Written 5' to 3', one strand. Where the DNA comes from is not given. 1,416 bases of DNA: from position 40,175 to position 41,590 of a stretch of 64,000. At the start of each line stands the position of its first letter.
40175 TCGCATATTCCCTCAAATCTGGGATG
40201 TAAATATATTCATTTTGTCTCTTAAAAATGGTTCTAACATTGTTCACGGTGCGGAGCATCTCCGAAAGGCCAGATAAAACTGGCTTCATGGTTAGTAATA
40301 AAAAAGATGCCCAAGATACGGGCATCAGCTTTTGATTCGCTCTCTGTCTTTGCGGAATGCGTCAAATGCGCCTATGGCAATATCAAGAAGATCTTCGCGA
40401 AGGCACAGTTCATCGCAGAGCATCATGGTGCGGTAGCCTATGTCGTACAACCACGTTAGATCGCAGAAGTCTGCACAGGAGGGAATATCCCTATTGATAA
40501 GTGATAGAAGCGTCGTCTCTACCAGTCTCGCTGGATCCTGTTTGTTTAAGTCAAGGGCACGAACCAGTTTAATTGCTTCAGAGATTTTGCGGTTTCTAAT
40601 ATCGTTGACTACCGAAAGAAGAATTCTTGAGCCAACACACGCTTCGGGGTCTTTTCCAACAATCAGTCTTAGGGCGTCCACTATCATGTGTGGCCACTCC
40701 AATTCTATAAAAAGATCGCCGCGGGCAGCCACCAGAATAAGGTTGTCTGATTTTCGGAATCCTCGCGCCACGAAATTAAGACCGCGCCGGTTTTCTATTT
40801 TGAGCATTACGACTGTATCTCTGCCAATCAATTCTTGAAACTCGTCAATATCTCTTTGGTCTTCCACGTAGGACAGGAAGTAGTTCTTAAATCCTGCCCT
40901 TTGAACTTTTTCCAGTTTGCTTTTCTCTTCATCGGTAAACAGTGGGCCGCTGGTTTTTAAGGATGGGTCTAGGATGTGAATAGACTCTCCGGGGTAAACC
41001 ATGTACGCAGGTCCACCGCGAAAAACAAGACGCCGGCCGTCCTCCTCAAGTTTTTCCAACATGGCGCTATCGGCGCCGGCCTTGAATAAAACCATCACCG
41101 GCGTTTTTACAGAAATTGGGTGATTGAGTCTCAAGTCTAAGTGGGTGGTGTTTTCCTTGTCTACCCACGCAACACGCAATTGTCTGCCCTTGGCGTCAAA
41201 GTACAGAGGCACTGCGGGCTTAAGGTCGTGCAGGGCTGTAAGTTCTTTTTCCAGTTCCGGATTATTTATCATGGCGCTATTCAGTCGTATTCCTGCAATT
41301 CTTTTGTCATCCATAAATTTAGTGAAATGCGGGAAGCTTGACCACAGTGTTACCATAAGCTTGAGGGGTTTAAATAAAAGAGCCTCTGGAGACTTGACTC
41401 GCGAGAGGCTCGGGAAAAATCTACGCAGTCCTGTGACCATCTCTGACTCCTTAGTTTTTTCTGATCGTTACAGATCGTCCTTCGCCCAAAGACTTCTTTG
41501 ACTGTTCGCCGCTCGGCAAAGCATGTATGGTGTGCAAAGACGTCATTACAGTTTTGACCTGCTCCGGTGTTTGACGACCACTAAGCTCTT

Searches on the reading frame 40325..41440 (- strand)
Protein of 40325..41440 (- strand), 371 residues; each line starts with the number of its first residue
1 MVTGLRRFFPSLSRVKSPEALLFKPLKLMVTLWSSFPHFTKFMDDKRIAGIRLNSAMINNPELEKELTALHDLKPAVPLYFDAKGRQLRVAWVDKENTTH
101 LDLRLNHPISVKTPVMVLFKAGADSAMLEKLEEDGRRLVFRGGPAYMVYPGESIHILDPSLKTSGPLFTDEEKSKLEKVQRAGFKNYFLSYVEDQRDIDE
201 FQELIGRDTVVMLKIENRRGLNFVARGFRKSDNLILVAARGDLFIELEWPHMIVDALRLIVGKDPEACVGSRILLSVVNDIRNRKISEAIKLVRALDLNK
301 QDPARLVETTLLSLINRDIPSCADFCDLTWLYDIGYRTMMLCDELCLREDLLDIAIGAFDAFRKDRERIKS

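Call 3: search_protein_families(library=pfam, proteins=[window:40325-41440:-], max_evalue=0.01)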
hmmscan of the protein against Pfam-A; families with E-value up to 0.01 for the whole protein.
window:40325-41440:- (371 aa): 1 family
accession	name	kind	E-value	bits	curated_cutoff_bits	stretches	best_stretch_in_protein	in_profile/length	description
PF00224.27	PK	-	8e-06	25.6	30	1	164-257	170-264/328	Pyruvate kinase, barrel domain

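Call 4: search_protein_families(library=ncbifam, proteins=[window:40325-41440:-], max_evalue=0.01)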
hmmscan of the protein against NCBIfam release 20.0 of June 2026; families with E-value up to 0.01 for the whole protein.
window:40325-41440:- (371 aa): 5 families
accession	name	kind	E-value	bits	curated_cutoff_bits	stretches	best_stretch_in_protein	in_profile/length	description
TIGR01064.1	pyruv_kin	equivalog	1.1e-06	27.4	306.4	1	161-253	162-256/476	pyruvate kinase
NF004491.0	PRK05826.1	subfamily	1.7e-05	23.5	432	1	163-251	167-257/477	pyruvate kinase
NF004886.0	PRK06247.1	subfamily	2.5e-05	23.2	623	1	163-247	166-248/476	pyruvate kinase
NF004978.0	PRK06354.1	subfamily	0.0005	18.7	462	1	188-248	196-258/590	pyruvate kinase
NF011314.0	PRK14725.1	equivalog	0.0007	18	642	1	167-252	429-520/614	pyruvate kinase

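Call 26: search_protein_families(library=padloc, proteins=[window:40325-41440:-], max_evalue=0.01)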
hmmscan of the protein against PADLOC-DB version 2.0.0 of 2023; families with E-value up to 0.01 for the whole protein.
window:40325-41440:- (371 aa): 0 families

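Call 27: search_protein_families(library=phrogs, proteins=[window:40325-41440:-], max_evalue=0.01)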
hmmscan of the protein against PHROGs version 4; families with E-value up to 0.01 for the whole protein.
window:40325-41440:- (371 aa): 0 families

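Call 42: find_homologous_proteins(query=window:40325-41440:-, max_evalue=0.001)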
Query window:40325-41440:- (371 aa): 1123 proteins with E <= 0.001 among 5611 candidates; the best 120 are listed.
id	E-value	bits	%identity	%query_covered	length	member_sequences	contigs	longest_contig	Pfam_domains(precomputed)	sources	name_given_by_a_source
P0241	2.7e-245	831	100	100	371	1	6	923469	PF00224.28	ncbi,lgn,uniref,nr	ncbi:MAG: hypothetical protein HYW89_04480 [Candidatus Sungiibacteriota bacterium]|uniref:Pyruvate k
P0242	5.1e-193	659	76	100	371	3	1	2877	PF00224.28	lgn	-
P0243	1.3e-192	658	77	100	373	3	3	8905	PF00224.28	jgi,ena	-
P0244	5.8e-191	652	76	100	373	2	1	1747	PF00224.28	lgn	-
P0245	1.2e-188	645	75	100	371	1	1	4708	PF00224.28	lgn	-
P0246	4.8e-186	636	76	99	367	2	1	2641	PF00224.28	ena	-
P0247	1.1e-184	631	75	99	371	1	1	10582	PF00224.28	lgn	-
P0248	4.3e-183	626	74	100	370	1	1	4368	PF00224.28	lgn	-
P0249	1.2e-182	625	76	99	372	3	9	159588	PF00224.28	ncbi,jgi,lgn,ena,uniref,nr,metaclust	ncbi:MAG: hypothetical protein A3G49_02160 [Candidatus Sungbacteria bacterium RIFCSPLOWO2_12_FULL_41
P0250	3.1e-182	623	75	99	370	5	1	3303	PF00224.28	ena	-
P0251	7.9e-182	622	74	100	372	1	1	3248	PF00224.28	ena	-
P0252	3.0e-181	620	75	99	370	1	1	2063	PF00224.28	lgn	-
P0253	6.3e-177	606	72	98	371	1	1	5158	PF00224.28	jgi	jgi:hypothetical protein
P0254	3.2e-173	594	72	98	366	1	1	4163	PF00224.28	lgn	-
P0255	7.5e-173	593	71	99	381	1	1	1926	PF00224.28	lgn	-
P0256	1.7e-172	591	73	98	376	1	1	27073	PF00224.28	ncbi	-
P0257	3.9e-172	590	72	99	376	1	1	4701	PF00224.28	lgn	-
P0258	7.9e-172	589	71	99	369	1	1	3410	PF00224.28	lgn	-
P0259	1.3e-170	585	71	99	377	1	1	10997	PF00224.28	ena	-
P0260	1.4e-170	585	75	91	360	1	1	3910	PF00224.28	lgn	-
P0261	2.0e-170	585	71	98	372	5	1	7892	PF00224.28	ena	-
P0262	3.9e-169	580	71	98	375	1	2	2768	PF00224.28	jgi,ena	-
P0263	2.1e-167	575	70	98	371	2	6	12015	PF00224.28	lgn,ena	-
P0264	2.1e-167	575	70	97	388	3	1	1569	PF00224.28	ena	-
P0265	3.2e-167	574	71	94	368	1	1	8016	PF00224.28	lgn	-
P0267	6.2e-166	570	70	99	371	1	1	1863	PF00224.28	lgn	-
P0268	3.1e-164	564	78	84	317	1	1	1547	PF00224.28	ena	-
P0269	2.8e-163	561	73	91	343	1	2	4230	PF00224.28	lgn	-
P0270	5.3e-162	557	70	95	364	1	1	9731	PF00224.28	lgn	-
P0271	1.6e-159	549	71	91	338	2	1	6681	PF00224.28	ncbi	ncbi:MAG: pyruvate kinase [Patescibacteria group bacterium]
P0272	2.6e-158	545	68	96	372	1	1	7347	PF00224.28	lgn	-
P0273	5.2e-158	544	67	98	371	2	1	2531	PF00224.28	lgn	-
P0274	2.7e-155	535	64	98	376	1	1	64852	PF00224.28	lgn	-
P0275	2.3e-148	512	64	95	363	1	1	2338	PF00224.28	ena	-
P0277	3.6e-147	508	75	81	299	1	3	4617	PF00224.28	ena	-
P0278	8.9e-139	480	75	75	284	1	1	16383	PF00224.28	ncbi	-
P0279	6.0e-135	468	60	96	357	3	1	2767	PF00224.28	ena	-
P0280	1.8e-132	460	61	92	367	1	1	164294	PF00224.28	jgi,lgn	jgi:pyruvate kinase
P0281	1.0e-127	444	60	91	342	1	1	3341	PF00224.28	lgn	-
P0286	5.5e-123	429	59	91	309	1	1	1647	PF00224.28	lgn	-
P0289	1.3e-121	424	56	97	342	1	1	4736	PF00224.28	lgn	-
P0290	1.5e-121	424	57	91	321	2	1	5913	PF00224.28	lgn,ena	-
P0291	3.2e-121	423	59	91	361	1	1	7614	PF00224.28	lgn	-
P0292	3.9e-121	422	68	75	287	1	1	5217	PF00224.28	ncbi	-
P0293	7.7e-121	421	56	92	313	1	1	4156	PF00224.28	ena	-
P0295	2.3e-120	420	58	92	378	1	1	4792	PF00224.28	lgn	-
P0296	4.9e-120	419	57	93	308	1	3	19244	PF00224.28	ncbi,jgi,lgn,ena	-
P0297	9.4e-120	418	57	91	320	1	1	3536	PF00224.28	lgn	-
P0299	2.4e-119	417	58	90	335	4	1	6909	PF00224.28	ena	-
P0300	4.3e-119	416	58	92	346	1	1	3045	PF00224.28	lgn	-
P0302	3.1e-118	413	56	93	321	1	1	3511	PF00224.28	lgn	-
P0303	3.5e-118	413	58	91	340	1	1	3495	PF00224.28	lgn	-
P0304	3.7e-118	413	56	92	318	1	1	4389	PF00224.28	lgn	-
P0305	7.2e-118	412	58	92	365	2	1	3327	PF00224.28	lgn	-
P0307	9.4e-118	411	58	91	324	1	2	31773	PF00224.28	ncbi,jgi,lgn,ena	-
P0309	1.7e-117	410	57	91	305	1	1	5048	PF00224.28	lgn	-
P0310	1.8e-117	410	57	91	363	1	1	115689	PF00224.28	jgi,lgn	jgi:pyruvate kinase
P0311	3.1e-117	410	58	91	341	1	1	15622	PF00224.28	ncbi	-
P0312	3.2e-117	410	56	92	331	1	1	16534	PF00224.28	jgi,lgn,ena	-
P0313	3.7e-117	409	54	98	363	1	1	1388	PF00224.28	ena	-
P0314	8.3e-117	408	58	92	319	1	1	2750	PF00224.28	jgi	jgi:hypothetical protein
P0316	1.3e-116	408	56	92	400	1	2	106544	PF00224.28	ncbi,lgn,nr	ncbi:hypothetical protein HYV74_03500 [Candidatus Uhrbacteria bacterium]|nr:hypothetical protein [Ca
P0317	1.4e-116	407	57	91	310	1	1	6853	PF00224.28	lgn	-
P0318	1.5e-116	407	53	94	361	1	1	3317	PF00224.28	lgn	-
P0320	2.1e-116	407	58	91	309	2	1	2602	PF00224.28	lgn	-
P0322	7.0e-116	405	55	92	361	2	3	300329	PF00224.28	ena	-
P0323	7.7e-116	405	56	91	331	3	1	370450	PF00224.28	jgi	jgi:hypothetical protein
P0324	8.7e-116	405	55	91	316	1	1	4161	PF00224.28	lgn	-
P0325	1.2e-115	404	55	92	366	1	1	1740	PF00224.28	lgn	-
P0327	1.7e-115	404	55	92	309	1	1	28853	PF00224.28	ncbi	-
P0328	2.8e-115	403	55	92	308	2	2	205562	PF00224.28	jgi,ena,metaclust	metaclust:\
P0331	8.3e-115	402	56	91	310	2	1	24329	PF00224.28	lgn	-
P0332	9.3e-115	401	57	93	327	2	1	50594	PF00224.28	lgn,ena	-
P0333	1.4e-114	401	55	94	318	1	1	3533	PF00224.28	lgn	-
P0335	2.7e-114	400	54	97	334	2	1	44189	PF00224.28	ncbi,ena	-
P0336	3.4e-114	400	57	92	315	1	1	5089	PF00224.28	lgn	-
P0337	4.3e-114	399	55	91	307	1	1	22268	PF00224.28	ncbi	-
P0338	4.7e-114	399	57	91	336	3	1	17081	PF00224.28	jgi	jgi:pyruvate kinase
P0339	4.8e-114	399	57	92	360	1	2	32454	PF00224.28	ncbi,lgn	-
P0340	8.2e-114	398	55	92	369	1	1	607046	PF00224.28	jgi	jgi:hypothetical protein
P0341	1.7e-113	397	56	91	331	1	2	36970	PF00224.28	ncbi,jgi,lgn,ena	-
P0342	2.0e-113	397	56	91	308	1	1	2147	PF00224.28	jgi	jgi:hypothetical protein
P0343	2.2e-113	397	56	91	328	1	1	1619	PF00224.28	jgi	jgi:hypothetical protein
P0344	2.4e-113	397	55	91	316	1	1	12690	PF00224.28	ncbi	-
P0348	3.9e-113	396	55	92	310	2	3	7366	PF00224.28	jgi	jgi:hypothetical protein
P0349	4.3e-113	396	54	92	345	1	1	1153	PF00224.28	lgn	-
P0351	7.7e-113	395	54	92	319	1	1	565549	PF00224.28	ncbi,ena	-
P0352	8.9e-113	395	54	91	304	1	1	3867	PF00224.28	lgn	-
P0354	9.8e-113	395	56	92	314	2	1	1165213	PF00224.28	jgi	jgi:hypothetical protein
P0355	1.1e-112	395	54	93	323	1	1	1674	PF00224.28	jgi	jgi:hypothetical protein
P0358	2.0e-112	394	56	92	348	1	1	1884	PF00224.28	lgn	-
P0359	2.4e-112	394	56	92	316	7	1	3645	PF00224.28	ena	-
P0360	2.8e-112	393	54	91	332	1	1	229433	PF00224.28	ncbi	-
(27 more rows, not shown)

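Call 45: search_solved_structures(query=A3, max_evalue=0.01, show_alignments=2)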
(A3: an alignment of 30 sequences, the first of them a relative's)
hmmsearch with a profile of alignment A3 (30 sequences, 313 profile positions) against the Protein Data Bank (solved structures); distinct sequences matched with E-value up to 0.01: 76 (the best 60 are shown).
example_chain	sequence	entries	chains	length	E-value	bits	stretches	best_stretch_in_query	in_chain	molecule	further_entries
1a3w_A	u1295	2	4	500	9.9e-10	41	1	143-270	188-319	PYRUVATE KINASE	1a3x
8edr_A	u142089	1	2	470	1.4e-08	37.3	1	134-285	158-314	Pyruvate kinase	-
8eds_A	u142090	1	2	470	2.3e-08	36.5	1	134-285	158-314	Pyruvate kinase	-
8eq3_A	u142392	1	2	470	4e-08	35.7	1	134-285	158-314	Pyruvate kinase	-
8eq0_B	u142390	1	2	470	4.4e-08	35.6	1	134-285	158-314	Pyruvate kinase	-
8eq1_A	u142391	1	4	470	4.4e-08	35.6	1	134-285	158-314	Pyruvate kinase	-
8edt_A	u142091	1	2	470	4.4e-08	35.6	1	134-285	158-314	Pyruvate kinase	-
4yng_A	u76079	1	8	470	4.4e-08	35.6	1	134-285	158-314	Pyruvate kinase I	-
1pky_A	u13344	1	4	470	5.2e-08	35.4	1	134-285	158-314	PYRUVATE KINASE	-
7oo1_A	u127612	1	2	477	5.2e-08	35.4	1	146-286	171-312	Pyruvate kinase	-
8eu4_A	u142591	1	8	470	5.6e-08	35.3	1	134-285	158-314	Pyruvate kinase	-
1e0u_A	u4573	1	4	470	5.7e-08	35.2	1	134-285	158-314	Pyruvate kinase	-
3qv9_A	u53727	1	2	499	7.3e-08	34.9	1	144-285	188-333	Pyruvate kinase 2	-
1e0t_A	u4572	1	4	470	7.4e-08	34.8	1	134-285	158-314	Pyruvate kinase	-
4krz_A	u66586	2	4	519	7.8e-08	34.8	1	144-284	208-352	Pyruvate kinase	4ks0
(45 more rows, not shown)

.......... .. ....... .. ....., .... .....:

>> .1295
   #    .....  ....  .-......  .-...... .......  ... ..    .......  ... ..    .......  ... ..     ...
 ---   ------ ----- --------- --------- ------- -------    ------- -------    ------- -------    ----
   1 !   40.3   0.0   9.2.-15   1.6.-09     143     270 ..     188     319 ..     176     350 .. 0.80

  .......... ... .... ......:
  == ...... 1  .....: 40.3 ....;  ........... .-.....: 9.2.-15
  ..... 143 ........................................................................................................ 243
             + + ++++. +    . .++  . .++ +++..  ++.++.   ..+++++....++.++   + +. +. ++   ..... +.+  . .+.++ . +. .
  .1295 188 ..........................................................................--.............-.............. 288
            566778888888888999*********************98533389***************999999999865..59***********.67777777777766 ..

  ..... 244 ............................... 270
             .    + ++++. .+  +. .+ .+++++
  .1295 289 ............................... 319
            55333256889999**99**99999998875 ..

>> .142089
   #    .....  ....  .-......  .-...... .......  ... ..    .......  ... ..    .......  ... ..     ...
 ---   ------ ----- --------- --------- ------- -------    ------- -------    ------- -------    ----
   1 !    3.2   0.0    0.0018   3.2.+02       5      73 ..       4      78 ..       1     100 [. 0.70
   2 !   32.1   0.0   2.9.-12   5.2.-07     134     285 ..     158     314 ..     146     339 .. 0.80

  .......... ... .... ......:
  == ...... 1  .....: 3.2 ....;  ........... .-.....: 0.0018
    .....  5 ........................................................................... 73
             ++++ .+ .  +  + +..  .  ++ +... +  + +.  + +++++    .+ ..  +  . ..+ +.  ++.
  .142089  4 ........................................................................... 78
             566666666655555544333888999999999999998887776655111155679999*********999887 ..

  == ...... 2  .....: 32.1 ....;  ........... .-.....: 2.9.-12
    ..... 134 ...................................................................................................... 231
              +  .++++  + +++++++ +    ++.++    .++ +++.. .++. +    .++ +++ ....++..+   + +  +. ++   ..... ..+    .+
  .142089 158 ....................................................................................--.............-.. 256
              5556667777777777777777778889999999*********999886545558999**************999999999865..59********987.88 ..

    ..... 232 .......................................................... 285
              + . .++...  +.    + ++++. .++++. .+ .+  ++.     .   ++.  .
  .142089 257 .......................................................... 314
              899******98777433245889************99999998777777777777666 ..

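Call 55: predict_structure(alignment_id=A3)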
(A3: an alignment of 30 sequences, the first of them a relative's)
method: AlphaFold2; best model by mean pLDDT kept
length: 371 residues; sequences in the alignment: 30
mean_pLDDT: 90.0   pTM: 0.86
mean pLDDT of the five models: 90.0, 89.5, 89.0, 88.5, 88.2
residues with pLDDT >= 90: 275; 70-90: 48; 50-70: 45; < 50: 3
segments of 3 or more residues with pLDDT < 50: none
pLDDT, mean of each block of 10 residues (from residue 1): 58 61 92 97 98 94 98 98 96 94 98 97 94 98 91 95 96 97 98 97 97 97 97 97 92 96 97 79 64 65 71 67 93 96 92 95 91 75
secondary structure, 60 per line:
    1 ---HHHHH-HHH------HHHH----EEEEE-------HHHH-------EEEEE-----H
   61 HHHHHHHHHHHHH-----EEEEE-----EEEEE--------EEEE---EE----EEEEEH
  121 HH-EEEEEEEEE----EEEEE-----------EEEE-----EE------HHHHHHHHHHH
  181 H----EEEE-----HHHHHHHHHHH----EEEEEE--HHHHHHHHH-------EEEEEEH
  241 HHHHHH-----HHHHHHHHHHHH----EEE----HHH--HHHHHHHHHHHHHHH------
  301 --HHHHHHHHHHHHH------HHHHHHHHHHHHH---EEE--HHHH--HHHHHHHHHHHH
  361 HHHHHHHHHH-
elements in order: H4-8 H19-22 E27-31 H39-42 E50-54 H60-73 E79-83 E89-93 E102-105 E115-119 E124-132 E137-141 E153-156 H170-181 E186-189 H195-205 E210-215 H218-226 E234-239 H240-246 H252-263 E268-270 H280-294 H303-315 H322-334 E338-340 H343-346 H349-370

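Call 58: fold_search(model_id=the predicted structure, library=pdb)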
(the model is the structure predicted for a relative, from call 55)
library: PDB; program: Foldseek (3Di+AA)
matches with E <= 10: 1494; with E <= 0.001: 442
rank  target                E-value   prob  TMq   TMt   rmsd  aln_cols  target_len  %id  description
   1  6du6_C                1.9e-16  1.00  0.61  0.46   6.8       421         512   16  Crystal structure of the pyruvate kinase (PK1) from the mosquito Aedes aegypti (released 2019-01-30)
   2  6wp4_A                2.9e-16  1.00  0.64  0.48   6.8       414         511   14  Pyruvate Kinase M2 mutant-S37E (released 2020-09-30)
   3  4qgc_B                3.1e-16  1.00  0.61  0.47   7.0       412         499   15  crystal structure of PKM2-K422R mutant (released 2015-02-25)
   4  4fxj_A                3.5e-16  1.00  0.66  0.50   4.3       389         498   15  Structure of M2 pyruvate kinase in complex with phenylalanine (released 2013-03-27)
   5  8hmu_C                3.7e-16  1.00  0.67  0.50   6.1       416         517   14  Crystal Structure of PKM2 mutant R516C (released 2023-01-11)
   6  6gg3_K                3.7e-16  1.00  0.62  0.46   7.1       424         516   15  Crystal structure of M2 PYK in complex with Alanine. (released 2019-09-04)
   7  4yj5_A                5.3e-16  1.00  0.66  0.49   6.1       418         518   14  Crystal structure of PKM2 mutant (released 2016-03-09)
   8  8hms_B                6.0e-16  1.00  0.66  0.48   5.5       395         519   14  Crystal Structure of PKM2 mutant C474S (released 2023-01-11)
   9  1zjh                  8.6e-16  1.00  0.62  0.47   6.9       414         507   14  Structure of human muscle pyruvate kinase (PKM2) (released 2005-05-17)
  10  6wp6_A                9.7e-16  1.00  0.63  0.48   7.3       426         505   15  Pyruvate Kinase M2 mutant-S37E K433E (released 2020-10-07)
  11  6nu5_B                1.1e-15  1.00  0.67  0.50   6.0       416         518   14  Pyruvate Kinase M2 Mutant - S437Y in Complex with L-cysteine (released 2019-08-21)
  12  6b6u_B                1.1e-15  1.00  0.66  0.49   6.4       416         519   15  Pyruvate Kinase M2 mutant - S437Y (released 2017-12-20)
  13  6gg3_C                1.1e-15  1.00  0.61  0.45   7.1       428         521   14  Crystal structure of M2 PYK in complex with Alanine. (released 2019-09-04)
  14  6gg3_H                1.2e-15  1.00  0.65  0.48   6.3       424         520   15  Crystal structure of M2 PYK in complex with Alanine. (released 2019-09-04)
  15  6gg3_B                1.2e-15  1.00  0.64  0.47   7.0       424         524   15  Crystal structure of M2 PYK in complex with Alanine. (released 2019-09-04)
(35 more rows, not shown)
